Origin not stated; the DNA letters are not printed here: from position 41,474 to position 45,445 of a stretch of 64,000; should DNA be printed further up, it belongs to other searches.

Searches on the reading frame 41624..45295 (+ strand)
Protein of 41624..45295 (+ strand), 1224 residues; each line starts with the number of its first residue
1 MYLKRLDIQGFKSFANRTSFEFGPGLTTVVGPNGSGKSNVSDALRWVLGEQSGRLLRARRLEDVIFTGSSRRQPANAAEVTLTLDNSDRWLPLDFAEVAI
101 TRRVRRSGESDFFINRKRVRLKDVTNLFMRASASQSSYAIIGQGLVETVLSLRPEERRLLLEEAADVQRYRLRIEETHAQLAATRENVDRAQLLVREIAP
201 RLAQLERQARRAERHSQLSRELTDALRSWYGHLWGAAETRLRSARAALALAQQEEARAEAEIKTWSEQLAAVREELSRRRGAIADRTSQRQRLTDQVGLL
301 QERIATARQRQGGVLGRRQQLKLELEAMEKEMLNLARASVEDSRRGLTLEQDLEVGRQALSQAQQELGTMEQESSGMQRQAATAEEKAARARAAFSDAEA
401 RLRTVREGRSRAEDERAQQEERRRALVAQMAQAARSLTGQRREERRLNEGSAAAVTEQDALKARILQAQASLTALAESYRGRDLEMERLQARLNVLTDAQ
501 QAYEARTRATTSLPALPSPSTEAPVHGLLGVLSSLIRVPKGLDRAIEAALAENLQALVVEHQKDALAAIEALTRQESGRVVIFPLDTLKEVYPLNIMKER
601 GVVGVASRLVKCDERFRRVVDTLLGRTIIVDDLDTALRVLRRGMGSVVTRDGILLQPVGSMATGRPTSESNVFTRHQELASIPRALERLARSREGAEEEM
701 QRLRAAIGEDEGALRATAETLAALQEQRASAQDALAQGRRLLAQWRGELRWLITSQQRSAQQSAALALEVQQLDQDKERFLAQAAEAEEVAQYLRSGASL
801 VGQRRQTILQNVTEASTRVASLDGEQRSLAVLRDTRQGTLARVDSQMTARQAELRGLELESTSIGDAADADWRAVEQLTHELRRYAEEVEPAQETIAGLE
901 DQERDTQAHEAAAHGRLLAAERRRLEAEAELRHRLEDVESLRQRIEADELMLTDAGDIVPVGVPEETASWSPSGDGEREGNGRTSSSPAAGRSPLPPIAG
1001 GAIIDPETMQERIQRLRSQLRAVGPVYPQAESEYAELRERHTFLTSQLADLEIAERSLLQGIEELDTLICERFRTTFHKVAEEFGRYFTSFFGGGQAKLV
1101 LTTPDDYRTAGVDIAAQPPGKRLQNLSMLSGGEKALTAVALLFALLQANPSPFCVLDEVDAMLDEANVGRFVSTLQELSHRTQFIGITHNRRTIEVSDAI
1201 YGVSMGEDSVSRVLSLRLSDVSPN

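Call 11: search_protein_families(library=pfam, proteins=[window:41624-45295:+], max_evalue=0.001)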
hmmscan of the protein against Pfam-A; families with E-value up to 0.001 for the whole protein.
window:41624-45295:+ (1224 aa): 6 families
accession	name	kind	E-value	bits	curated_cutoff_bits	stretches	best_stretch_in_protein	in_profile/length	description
PF02463.25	SMC_N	-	7.4e-69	232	40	1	2-1211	1-219/220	RecF/RecN/SMC N terminal domain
PF06470.18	SMC_hinge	-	3.4e-29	102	22.5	1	526-639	2-115/116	SMC proteins Flexible Hinge Domain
PF13476.12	AAA_23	-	2.8e-17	64.5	27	1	5-275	1-199/201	AAA domain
PF13304.12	AAA_21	-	1.7e-10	41.9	27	1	26-63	1-41/304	AAA domain, putative AbiEii toxin, Type IV TA system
PF13175.12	AAA_15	-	1.2e-08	35.4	32.1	1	1-51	1-50/374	AAA ATPase domain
PF13555.12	AAA_29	-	0.00025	21.2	27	1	3-48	1-46/61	P-loop containing region of AAA domain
